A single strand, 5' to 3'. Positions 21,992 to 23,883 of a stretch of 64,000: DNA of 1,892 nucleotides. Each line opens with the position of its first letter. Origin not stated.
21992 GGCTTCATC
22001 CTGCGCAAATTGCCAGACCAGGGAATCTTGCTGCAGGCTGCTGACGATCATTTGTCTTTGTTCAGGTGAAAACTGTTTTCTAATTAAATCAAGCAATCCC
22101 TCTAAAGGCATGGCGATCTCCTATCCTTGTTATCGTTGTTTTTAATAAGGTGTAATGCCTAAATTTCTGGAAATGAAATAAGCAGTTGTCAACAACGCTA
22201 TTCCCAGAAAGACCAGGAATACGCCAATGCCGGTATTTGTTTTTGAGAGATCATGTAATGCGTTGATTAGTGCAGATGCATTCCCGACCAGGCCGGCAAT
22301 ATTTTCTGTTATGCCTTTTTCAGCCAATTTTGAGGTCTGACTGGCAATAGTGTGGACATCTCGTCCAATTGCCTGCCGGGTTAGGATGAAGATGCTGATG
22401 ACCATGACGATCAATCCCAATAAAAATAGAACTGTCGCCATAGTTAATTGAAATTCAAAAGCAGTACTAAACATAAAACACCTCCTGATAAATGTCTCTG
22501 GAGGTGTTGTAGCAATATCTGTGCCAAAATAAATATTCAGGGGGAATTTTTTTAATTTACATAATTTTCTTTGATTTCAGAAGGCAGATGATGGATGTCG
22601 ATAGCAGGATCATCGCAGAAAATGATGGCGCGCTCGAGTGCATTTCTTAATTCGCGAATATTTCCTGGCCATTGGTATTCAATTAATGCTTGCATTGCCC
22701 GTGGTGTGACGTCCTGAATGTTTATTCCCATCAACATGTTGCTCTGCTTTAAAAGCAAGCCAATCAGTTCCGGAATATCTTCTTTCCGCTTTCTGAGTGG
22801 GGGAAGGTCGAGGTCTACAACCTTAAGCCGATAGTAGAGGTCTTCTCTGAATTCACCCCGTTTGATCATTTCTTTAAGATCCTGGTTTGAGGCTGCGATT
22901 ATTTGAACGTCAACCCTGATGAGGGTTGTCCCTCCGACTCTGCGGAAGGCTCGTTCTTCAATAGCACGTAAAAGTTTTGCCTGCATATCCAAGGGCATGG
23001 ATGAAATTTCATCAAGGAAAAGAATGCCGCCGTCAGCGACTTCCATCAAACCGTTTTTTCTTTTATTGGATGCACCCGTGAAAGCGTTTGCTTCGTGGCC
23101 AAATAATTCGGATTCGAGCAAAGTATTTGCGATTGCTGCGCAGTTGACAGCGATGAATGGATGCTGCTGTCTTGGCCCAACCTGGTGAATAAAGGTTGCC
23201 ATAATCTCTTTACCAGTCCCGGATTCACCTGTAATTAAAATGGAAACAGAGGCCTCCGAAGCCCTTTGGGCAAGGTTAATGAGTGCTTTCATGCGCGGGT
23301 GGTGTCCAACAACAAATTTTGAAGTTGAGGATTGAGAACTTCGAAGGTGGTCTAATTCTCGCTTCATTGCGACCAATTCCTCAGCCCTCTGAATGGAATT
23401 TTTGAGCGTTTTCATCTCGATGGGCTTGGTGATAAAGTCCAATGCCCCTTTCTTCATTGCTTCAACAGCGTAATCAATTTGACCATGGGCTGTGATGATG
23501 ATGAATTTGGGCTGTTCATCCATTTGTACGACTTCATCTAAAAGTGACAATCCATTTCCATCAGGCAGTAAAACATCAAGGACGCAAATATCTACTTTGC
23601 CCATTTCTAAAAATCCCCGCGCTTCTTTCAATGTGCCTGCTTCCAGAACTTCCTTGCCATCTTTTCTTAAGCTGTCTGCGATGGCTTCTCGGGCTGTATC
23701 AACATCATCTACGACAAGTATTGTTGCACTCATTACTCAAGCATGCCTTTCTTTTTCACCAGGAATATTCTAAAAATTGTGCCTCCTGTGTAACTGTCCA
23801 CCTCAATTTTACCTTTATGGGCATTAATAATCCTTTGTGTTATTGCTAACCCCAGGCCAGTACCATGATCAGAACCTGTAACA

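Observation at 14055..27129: Self-contained sigma-54 island: rpoN, kinase, DBD-less activator, sigma-54 promoter, then membrane protein, giant TPR protein and TPR-C25 peptidase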

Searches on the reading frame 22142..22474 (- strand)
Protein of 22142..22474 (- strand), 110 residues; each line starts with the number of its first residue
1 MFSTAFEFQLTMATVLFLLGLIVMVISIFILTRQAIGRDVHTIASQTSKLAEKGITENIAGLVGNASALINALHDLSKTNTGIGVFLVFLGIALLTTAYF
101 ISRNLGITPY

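Call 3: search_protein_families(library=pfam, proteins=[window:22142-22474:-], max_evalue=0.01)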
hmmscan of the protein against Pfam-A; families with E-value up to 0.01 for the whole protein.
window:22142-22474:- (110 aa): 0 families

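Call 8: search_protein_families(library=ncbifam, proteins=[window:22142-22474:-], max_evalue=0.001)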
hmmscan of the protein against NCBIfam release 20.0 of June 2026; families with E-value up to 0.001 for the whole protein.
window:22142-22474:- (110 aa): 0 families

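Call 13: search_protein_families(library=pfam, proteins=[window:22142-22474:-], max_evalue=10)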
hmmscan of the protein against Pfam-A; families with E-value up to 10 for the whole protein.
window:22142-22474:- (110 aa): 14 families
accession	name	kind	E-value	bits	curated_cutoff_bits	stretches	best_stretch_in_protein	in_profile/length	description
PF19733.4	DUF6223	-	0.019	15.7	27.4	1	11-100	4-85/98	Family of unknown function (DUF6223)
PF24008.1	DUF7322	-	0.031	14.2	27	2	5-28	33-56/61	Domain of unknown function (DUF7322)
PF13755.11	Sensor_TM1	-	0.1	12.8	26.6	0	15-32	17-35/68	Sensor N-terminal transmembrane domain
PF04277.18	OAD_gamma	-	0.11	13.7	27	1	11-32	10-31/76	Oxaloacetate decarboxylase, gamma chain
PF23636.1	DUF7144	-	0.13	12.8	27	1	5-41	37-74/115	Domain of unknown function (DUF7144)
PF13127.11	DUF3955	-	0.17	12.3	22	2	82-102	3-23/59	Protein of unknown function (DUF3955)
PF02656.20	DUF202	-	0.2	12.5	23.4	2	62-101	20-61/68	Domain of unknown function (DUF202)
PF24961.1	NfeD_membrane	-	0.3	11.6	26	2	68-106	35-72/119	NfeD integral membrane domain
PF23600.1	DUF7139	-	0.48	10.4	30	1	9-99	19-107/150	Domain of unknown function (DUF7139)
PF05915.17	TMEM_230_134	-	0.9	10.1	26.8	1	12-38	52-78/119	Transmembrane proteins 230/134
PF14991.11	MLANA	-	1.3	9.8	27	1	80-106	25-51/117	Protein melan-A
PF05360.19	YiaAB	-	1.5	9.6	26.6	1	12-32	4-24/53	yiaA/B two helix domain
PF13800.11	Sigma_reg_N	-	1.7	9.4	26.3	1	8-51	13-57/91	Sigma factor regulator N-terminal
PF14927.11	Neurensin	-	2.4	8.3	27.7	1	76-105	40-69/132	Neurensin/Transmembrane protein 74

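Call 49: search_protein_families(library=padloc, proteins=[window:22142-22474:-], max_evalue=0.01)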
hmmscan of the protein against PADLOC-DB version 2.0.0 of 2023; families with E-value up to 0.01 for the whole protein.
window:22142-22474:- (110 aa): 0 families

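Call 90: find_homologous_proteins(query=window:22142-22474:-, max_evalue=0.001)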
Query window:22142-22474:- (110 aa): 261 proteins with E <= 0.001 among 279 candidates; the best 120 are listed.
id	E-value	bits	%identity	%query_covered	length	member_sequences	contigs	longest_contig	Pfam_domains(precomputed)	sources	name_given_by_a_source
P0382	1.2e-59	217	100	100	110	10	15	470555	-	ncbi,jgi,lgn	jgi:hypothetical protein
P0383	1.5e-56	207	95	100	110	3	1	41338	-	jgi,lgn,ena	-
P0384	3.3e-56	206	95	100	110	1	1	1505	-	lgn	-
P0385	8.7e-54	198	91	99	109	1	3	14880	-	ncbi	-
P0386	9.5e-54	198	90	99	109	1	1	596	-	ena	-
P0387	1.0e-53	198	91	99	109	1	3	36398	-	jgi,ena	-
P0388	1.1e-53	198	90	99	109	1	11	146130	-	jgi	jgi:hypothetical protein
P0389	1.4e-53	197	91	98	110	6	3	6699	-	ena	-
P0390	1.5e-53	197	91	99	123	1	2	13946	-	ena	-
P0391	1.5e-53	197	91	99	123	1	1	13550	-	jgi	-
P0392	1.5e-53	197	91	99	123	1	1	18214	-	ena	-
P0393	1.8e-53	197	89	99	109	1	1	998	-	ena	-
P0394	2.1e-53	197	89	99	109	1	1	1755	-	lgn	-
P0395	2.3e-53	196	90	99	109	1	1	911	-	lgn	-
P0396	2.6e-53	196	91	99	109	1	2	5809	-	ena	-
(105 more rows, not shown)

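Call 92: find_encoding_contigs(protein=P0382, flank=2000, max_places=3)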
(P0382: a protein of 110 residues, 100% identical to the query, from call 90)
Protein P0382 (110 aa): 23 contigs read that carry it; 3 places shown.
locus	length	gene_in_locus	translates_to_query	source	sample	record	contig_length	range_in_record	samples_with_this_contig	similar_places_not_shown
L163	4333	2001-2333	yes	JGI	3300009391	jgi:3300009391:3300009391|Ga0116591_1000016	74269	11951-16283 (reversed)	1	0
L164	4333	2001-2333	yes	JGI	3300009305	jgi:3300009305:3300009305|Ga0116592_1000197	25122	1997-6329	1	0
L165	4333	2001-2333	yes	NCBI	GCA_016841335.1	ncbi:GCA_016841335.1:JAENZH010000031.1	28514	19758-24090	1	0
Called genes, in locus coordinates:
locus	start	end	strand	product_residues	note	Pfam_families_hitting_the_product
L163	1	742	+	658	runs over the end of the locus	PF13188:PAS_8 (faint), PF00989:PAS, PF13426:PAS_9, PF00512:HisKA, PF02518:HATPase_c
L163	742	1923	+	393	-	PF00004:AAA (faint), PF00072:Response_reg, PF01078:Mg_chelatase (faint), PF00158:Sigma54_activat, PF14532:Sigma54_activ_2, PF07724:AAA_2 (weak), PF07728:AAA_5, PF25601:AAA_lid_14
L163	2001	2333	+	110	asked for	-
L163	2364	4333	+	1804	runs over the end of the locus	PF00515:TPR_1 (faint), PF07719:TPR_2 (faint), PF14559:TPR_19, PF23914:TPR_CcmH_CycH, PF14559:TPR_19 (weak), PF13414:TPR_11 (weak), PF14559:TPR_19 (weak), PF23914:TPR_CcmH_CycH (weak), +17 more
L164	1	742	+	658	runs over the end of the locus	PF13188:PAS_8 (faint), PF00989:PAS, PF13426:PAS_9, PF00512:HisKA, PF02518:HATPase_c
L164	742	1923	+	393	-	PF00004:AAA (faint), PF00072:Response_reg, PF01078:Mg_chelatase (faint), PF00158:Sigma54_activat, PF14532:Sigma54_activ_2, PF07724:AAA_2 (weak), PF07728:AAA_5, PF25601:AAA_lid_14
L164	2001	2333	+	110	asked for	-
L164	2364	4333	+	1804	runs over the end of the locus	PF00515:TPR_1 (faint), PF07719:TPR_2 (faint), PF14559:TPR_19, PF23914:TPR_CcmH_CycH, PF14559:TPR_19 (weak), PF13414:TPR_11 (weak), PF14559:TPR_19 (weak), PF23914:TPR_CcmH_CycH (weak), +18 more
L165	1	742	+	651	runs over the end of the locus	PF13188:PAS_8 (faint), PF00989:PAS, PF13426:PAS_9, PF00512:HisKA, PF02518:HATPase_c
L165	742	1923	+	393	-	PF00004:AAA (faint), PF00072:Response_reg, PF01078:Mg_chelatase (faint), PF00158:Sigma54_activat, PF14532:Sigma54_activ_2, PF07724:AAA_2 (weak), PF07728:AAA_5, PF25601:AAA_lid_14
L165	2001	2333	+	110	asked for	-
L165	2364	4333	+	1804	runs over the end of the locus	PF00515:TPR_1 (faint), PF07719:TPR_2 (faint), PF14559:TPR_19, PF23914:TPR_CcmH_CycH, PF14559:TPR_19 (weak), PF13414:TPR_11 (weak), PF14559:TPR_19 (weak), PF23914:TPR_CcmH_CycH (weak), +18 more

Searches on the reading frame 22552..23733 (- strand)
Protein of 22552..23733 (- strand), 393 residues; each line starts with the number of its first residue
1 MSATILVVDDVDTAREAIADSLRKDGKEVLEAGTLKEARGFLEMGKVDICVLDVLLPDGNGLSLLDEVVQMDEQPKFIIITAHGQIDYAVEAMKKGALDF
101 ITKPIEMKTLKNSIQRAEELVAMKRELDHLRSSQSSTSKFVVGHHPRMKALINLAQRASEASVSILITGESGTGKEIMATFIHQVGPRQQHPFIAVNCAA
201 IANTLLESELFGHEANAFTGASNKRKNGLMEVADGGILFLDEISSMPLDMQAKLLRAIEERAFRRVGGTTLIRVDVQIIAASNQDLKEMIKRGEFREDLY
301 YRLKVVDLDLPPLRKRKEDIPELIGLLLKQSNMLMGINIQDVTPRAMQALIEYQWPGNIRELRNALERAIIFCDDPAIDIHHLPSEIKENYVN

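Call 3: search_protein_families(library=pfam, proteins=[window:22552-23733:-], max_evalue=0.01)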
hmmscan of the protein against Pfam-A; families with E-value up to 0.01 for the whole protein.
window:22552-23733:- (393 aa): 14 families
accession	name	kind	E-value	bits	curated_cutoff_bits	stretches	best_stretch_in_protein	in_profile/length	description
PF00158.32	Sigma54_activat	-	3.7e-69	232.2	20.2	1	142-308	2-167/168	Sigma-54 interaction domain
PF00072.30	Response_reg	-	1.2e-25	90.3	30.2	1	5-114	1-110/111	Response regulator receiver domain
PF25601.1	AAA_lid_14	-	1.4e-25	89.4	27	1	314-390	1-77/87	AAA+ ATPase lid domain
PF14532.12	Sigma54_activ_2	-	6.6e-19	69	25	1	143-313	2-138/138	Sigma-54 interaction domain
PF07728.20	AAA_5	-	3.1e-10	40.6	22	1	165-284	2-123/139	AAA domain (dynein-related subfamily)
PF07724.20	AAA_2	-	2.7e-06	28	27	1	162-295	3-136/166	AAA domain (Cdc48 subfamily)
PF01078.27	Mg_chelatase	-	4.5e-06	26.6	20.3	1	162-283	22-157/207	Magnesium chelatase, subunit ChlI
PF00004.35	AAA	-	7.5e-06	26.9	21.2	1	165-290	1-118/131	ATPase family associated with various cellular activities (AAA)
PF00493.29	MCM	-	4.8e-05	23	23.3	1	160-285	55-174/224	MCM P-loop domain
PF13191.12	AAA_16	-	0.00026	22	32.6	1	145-262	6-124/167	AAA ATPase domain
PF13245.12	AAA_19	-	0.0011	19.5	25.1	1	159-262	9-118/134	AAA domain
PF20161.5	VpsR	-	0.0013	18.9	23.7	1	5-114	13-120/121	VpsR domain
PF20030.5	bpMoxR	-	0.0014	18.2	27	1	152-284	21-146/205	MoxR domain in the MoxR-vWA-beta-propeller ternary systems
PF13604.12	AAA_30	-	0.0024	18.1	27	1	162-262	18-116/191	AAA domain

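Call 8: search_protein_families(library=ncbifam, proteins=[window:22552-23733:-], max_evalue=0.001)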
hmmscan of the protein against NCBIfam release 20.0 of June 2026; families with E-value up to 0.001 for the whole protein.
window:22552-23733:- (393 aa): 105 families (the best 25 are shown)
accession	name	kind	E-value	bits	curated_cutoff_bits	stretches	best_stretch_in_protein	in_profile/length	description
TIGR01818.1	ntrC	equivalog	3.8e-113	378.7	558.6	1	5-388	1-382/463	nitrogen regulation protein NR(I)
NF008469.0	PRK11361.1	equivalog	6e-112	374.7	714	1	3-390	5-393/461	acetoacetate metabolism transcriptional regulator AtoC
NF051870.1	NAssimRespRegNtrX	equivalog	2.8e-101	339.7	600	1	3-389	2-387/452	nitrogen assimilation response regulator NtrX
TIGR02915.1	PEP_resp_reg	equivalog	2.9e-101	339.5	502.6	1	5-383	1-382/445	PEP-CTERM-box response regulator transcription factor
NF041552.1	TF_PrdR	equivalog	2e-100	336.8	795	1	106-390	236-517/577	sigma-54 dependent transcriptional regulator PrdR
NF041946.1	LuxO_transreg_Vib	equivalog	2.2e-98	330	800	1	31-390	25-383/463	quorum-sensing sigma-54 dependent transcriptional regulator LuxO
TIGR01817.1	nifA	equivalog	1.5e-95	321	528.85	1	108-386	165-441/534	nif-specific transcriptional activator NifA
NF008176.1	PRK10923.1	equivalog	5.4e-94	315.4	620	1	4-390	5-388/469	nitrogen regulation protein NR(I)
NF007689.0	PRK10365.1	equivalog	1.4e-92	310.8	760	1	4-387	7-386/441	sigma-54-dependent response regulator transcription factor ZraR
NF011695.0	PRK15115.1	equivalog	2.3e-92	310.1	763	1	2-378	6-373/445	two-component system response regulator GlrR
NF038308.1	RNA_repair_RtcR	equivalog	1.5e-91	307.8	650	1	86-389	123-438/530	RNA repair transcriptional activator RtcR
NF049963.1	RespRegFlgRCampy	domain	2.1e-90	303.6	750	1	46-379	44-373/429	fla regulon two-component system response regulator FlgR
NF050807.1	TransRegFlbDCaul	equivalog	2e-88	297.2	750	1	24-381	22-359/454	sigma-54-dependent transcriptional regulator FlbD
NF003451.0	PRK05022.1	equivalog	8.7e-82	275.5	476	1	93-372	143-422/512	nitric oxide reductase transcriptional regulator NorR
TIGR02329.1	propionate_PrpR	equivalog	3.7e-80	270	499.2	1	136-374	209-451/526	propionate catabolism operon regulatory protein PrpR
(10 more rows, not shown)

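Call 49: search_protein_families(library=padloc, proteins=[window:22552-23733:-], max_evalue=0.01)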
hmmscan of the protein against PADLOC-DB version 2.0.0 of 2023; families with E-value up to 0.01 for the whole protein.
window:22552-23733:- (393 aa): 6 families
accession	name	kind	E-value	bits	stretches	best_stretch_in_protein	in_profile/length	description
PDLC01995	RtcR_PspF2--CARF_AAA_HTH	-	1.3e-100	335.9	1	115-388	138-415/481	-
PDLC01993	RtcR--CARF_AAA_HTH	-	2.5e-54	182.6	1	143-388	184-437/523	-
PDLC01994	RtcR_PspF1--CARF_AAA_HTH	-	3.1e-50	169.6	1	78-372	108-387/468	-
PDLC04055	PD-T4-6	-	0.00051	16.9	1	2-117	365-482/496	-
PDLC00405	SduA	-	0.00057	17.5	1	3-104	7-118/323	DUF4263 domain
PDLC05035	PDC-S53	-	0.0041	13.2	1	161-256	509-599/900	-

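Call 64: search_solved_structures(query=window:22552-23733:-, max_evalue=1e-20)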
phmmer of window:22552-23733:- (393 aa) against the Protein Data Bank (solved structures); distinct sequences matched with E-value up to 1e-20: 35.
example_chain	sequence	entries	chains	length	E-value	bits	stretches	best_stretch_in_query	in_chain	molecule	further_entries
1ny5_A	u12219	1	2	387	1.9e-93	316.7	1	5-382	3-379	transcriptional regulator (NtrC family)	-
4l4u_A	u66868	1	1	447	5.1e-93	315.3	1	4-383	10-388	Transcriptional regulator (NtrC family)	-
3dzd_A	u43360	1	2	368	9.1e-83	281.6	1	5-377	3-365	Transcriptional regulator (NtrC family)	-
5ep0_A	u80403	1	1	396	4.2e-82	279.4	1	5-391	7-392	Putative repressor protein luxO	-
5m7n_A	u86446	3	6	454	1.3e-73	251.4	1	1-387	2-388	Nitrogen assimilation regulatory protein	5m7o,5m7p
9qq6_C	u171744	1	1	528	7.1e-72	245.8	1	132-378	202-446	Nif-specific regulatory protein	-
1ny6_A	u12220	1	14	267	9e-71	242.1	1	123-382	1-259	transcriptional regulator (NtrC family)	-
4ly6_A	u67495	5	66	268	1.1e-70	241.9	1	124-382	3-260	Transcriptional regulator (NtrC family)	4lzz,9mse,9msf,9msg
26jl_A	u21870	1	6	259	5.8e-70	239.5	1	141-387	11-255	Flagellar regulatory protein A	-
3m0e_A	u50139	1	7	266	1.3e-69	238.3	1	128-382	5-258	Transcriptional regulator (NtrC family)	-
8pb9_D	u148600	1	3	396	6.9e-69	235.9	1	5-387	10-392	Transcriptional regulator FleQ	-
8p53_C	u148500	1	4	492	1.3e-68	235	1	5-387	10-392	Transcriptional regulator FleQ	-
1ojl_A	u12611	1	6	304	9.4e-68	232.2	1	141-387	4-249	TRANSCRIPTIONAL REGULATORY PROTEIN ZRAR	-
4qhs_A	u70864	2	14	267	2.1e-65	224.5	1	140-383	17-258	Flagellar regulatory protein C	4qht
6lua_A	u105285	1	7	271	1.4e-64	221.7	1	140-383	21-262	Flagellar regulatory protein C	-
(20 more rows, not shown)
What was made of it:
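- The best solved relative is Aquifex NtrC1 (call 64).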
